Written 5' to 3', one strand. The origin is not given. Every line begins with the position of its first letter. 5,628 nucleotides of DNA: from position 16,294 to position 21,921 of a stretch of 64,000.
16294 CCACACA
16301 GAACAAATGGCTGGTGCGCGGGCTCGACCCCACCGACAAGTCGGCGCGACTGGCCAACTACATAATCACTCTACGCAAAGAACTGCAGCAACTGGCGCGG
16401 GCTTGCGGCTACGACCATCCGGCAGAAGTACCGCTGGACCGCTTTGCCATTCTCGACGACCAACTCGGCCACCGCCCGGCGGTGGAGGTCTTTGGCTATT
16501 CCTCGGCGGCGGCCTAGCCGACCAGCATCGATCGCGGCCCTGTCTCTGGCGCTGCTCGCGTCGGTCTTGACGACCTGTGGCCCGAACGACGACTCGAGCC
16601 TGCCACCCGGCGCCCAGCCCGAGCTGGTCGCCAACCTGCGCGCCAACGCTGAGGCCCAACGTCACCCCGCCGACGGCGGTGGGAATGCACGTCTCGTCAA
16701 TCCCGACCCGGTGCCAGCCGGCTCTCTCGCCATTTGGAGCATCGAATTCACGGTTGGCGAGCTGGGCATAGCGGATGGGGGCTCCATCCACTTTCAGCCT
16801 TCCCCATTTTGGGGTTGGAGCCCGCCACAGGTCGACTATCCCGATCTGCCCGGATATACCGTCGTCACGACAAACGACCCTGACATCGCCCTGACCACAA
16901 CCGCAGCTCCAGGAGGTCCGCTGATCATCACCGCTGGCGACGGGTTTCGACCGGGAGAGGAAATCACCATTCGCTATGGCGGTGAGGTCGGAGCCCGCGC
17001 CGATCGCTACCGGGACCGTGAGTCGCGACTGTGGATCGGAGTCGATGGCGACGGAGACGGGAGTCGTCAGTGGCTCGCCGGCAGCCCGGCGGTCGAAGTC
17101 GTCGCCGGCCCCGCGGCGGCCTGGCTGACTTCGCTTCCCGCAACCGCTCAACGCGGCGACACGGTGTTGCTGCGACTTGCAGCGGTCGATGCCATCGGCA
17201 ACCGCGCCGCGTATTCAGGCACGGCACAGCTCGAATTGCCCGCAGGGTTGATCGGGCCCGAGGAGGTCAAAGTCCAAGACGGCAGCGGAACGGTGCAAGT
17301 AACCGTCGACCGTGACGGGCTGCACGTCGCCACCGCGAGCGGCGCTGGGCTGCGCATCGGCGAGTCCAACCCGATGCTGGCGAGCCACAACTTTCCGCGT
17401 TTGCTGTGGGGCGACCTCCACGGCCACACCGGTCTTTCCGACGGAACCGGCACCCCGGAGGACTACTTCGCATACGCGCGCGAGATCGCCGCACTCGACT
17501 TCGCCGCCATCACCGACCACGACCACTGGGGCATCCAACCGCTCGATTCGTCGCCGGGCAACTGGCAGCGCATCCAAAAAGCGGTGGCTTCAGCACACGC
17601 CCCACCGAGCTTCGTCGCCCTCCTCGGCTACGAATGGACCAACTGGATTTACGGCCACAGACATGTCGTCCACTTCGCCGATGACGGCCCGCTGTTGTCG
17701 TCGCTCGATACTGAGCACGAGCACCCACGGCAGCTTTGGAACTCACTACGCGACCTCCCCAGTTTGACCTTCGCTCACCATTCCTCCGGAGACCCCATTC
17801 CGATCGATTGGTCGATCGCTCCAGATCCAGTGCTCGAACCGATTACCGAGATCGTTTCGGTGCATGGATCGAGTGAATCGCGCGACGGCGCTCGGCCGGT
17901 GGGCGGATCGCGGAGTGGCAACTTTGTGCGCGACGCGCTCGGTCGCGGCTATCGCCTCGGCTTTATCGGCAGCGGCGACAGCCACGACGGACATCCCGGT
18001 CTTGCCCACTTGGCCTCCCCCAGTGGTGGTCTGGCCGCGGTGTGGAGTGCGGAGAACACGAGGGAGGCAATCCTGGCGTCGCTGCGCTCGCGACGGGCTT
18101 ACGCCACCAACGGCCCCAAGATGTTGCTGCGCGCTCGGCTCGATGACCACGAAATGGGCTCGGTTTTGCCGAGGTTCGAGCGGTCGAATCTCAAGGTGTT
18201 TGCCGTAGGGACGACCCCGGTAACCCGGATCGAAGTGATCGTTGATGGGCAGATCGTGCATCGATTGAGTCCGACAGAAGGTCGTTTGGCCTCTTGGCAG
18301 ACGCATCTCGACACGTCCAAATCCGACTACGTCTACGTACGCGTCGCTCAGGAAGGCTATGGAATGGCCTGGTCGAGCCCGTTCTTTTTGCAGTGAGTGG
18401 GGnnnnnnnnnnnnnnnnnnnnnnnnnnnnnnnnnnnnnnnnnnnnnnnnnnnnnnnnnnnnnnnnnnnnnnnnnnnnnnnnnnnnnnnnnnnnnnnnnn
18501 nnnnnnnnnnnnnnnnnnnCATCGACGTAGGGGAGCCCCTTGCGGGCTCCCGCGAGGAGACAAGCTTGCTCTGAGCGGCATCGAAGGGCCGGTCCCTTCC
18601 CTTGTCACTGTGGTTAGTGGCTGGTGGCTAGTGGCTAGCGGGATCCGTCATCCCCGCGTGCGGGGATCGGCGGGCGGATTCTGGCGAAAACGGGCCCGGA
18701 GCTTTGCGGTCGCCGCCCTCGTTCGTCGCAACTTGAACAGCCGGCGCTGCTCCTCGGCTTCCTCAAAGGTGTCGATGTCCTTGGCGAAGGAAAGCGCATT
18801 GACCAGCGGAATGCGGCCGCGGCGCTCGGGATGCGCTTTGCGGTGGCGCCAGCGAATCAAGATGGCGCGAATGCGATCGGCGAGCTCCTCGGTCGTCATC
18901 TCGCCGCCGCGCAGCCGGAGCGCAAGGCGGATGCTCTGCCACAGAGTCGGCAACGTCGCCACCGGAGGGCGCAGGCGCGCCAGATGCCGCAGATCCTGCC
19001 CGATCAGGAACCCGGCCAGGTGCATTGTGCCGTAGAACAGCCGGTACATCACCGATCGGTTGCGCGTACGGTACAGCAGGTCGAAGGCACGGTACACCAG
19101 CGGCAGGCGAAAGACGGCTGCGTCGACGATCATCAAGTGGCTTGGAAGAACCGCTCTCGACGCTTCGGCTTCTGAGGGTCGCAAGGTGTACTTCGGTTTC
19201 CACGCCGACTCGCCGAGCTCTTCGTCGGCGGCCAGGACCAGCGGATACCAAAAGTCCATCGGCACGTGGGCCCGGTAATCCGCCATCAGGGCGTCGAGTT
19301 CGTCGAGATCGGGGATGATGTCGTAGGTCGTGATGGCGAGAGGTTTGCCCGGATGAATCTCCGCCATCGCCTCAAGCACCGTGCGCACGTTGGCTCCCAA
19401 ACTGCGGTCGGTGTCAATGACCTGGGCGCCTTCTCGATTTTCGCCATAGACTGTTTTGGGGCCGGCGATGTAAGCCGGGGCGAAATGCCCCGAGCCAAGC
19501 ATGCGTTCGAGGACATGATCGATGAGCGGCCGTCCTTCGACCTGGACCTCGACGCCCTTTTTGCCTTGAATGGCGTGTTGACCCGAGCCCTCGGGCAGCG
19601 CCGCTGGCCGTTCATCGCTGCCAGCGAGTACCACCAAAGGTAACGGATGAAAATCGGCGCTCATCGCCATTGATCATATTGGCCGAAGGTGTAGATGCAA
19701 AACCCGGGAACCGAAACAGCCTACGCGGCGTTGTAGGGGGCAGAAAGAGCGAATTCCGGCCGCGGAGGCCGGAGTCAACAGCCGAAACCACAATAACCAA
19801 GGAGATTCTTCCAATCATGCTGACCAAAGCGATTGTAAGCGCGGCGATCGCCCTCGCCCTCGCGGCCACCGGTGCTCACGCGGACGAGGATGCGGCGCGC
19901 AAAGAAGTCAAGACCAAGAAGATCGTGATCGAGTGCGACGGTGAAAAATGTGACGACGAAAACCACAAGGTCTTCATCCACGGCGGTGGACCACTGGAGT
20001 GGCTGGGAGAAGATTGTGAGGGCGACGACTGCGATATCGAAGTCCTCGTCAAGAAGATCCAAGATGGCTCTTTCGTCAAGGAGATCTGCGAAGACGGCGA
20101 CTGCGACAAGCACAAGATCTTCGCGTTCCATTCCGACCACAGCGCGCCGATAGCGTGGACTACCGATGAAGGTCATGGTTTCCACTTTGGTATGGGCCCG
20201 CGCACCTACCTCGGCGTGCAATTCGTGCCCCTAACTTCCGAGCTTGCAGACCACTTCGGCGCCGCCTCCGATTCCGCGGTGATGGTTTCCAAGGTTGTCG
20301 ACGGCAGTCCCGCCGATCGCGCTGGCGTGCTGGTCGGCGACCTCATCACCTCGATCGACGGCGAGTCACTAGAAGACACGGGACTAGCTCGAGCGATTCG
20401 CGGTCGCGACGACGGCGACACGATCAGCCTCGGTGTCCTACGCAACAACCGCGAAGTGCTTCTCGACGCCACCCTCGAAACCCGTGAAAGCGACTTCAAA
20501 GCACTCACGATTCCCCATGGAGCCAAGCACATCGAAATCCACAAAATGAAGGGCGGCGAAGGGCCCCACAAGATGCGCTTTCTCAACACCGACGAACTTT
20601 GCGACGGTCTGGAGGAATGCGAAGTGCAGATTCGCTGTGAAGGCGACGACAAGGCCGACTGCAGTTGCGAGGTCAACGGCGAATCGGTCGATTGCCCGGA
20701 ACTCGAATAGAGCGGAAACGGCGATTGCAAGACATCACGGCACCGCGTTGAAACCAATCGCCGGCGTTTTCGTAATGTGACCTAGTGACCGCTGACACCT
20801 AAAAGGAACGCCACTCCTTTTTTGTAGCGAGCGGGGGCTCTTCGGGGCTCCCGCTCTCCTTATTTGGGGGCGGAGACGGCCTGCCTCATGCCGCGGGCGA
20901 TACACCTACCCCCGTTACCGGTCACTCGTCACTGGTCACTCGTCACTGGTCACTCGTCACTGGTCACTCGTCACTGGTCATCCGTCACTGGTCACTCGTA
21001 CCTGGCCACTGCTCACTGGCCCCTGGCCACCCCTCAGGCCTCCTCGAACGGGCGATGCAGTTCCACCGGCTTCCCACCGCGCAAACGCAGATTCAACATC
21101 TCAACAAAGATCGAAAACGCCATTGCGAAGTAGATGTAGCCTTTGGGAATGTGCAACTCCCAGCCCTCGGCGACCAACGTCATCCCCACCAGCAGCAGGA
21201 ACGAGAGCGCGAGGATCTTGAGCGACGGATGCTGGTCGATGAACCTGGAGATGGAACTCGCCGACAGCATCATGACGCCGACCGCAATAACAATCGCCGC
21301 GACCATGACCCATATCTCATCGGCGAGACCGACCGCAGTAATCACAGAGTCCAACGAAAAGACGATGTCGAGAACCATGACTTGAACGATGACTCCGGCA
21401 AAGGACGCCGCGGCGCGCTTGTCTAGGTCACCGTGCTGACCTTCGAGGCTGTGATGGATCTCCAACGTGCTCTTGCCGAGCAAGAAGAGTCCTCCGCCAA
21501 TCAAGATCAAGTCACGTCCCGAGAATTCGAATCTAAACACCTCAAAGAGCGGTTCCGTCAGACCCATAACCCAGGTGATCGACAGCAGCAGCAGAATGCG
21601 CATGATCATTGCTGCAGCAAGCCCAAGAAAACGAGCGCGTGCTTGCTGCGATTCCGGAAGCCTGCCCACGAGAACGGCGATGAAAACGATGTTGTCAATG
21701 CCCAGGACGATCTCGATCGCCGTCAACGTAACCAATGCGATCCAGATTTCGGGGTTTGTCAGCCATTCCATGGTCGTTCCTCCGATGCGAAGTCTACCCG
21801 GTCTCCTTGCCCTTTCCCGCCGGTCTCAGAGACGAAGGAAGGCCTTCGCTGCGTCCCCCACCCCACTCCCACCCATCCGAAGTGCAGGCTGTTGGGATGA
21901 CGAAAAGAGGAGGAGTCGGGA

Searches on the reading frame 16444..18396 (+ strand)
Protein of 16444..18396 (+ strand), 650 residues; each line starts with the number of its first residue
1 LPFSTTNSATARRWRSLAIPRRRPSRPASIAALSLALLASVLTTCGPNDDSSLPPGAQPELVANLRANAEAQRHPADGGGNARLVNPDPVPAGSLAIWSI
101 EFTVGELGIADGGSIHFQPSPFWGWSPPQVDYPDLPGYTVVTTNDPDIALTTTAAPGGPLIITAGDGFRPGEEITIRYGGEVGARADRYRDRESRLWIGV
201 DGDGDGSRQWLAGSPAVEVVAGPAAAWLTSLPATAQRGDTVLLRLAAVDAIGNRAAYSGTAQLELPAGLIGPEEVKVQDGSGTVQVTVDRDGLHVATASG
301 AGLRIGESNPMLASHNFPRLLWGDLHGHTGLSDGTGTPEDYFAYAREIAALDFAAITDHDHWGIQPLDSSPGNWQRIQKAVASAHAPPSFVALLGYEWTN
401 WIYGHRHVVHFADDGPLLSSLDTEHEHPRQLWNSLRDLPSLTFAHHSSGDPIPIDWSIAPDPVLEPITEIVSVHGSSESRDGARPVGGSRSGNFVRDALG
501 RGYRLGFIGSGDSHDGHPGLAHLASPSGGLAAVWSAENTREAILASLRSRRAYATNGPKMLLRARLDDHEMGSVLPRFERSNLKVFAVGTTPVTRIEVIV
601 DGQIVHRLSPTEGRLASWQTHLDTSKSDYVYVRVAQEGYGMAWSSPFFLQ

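Call 32: search_protein_families(library=pfam, proteins=[window:16444-18396:+], max_evalue=0.0001)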
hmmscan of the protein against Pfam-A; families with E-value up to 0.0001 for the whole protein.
window:16444-18396:+ (650 aa): 1 family
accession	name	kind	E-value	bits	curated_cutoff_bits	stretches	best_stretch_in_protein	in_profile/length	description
PF12228.14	DUF3604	-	3.7e-15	55.8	20.4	1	525-563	375-413/591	Protein of unknown function (DUF3604)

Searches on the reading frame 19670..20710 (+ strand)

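Call 33: search_protein_families(library=pfam, proteins=[window:19670-20710:+], max_evalue=0.0001)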
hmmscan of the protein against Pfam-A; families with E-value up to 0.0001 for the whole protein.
window:19670-20710:+ (346 aa): 3 families
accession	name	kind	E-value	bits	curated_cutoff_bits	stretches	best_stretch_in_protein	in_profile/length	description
PF13180.12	PDZ_2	-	7.4e-14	52.2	27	1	180-268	2-79/80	PDZ domain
PF17820.7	PDZ_6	-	1.5e-10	41.1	27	1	206-244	2-41/54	PDZ domain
PF00595.29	PDZ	-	9.8e-08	32.7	23.2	1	195-245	23-68/81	PDZ domain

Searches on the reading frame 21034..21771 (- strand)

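Call 33: search_protein_families(library=pfam, proteins=[window:21034-21771:-], max_evalue=0.0001)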
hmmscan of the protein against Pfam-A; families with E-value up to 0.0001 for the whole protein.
window:21034-21771:- (245 aa): 1 family
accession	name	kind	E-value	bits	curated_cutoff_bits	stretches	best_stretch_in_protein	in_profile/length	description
PF03741.22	TerC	-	2.3e-46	158.2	27.8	1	15-202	2-177/178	Integral membrane protein TerC family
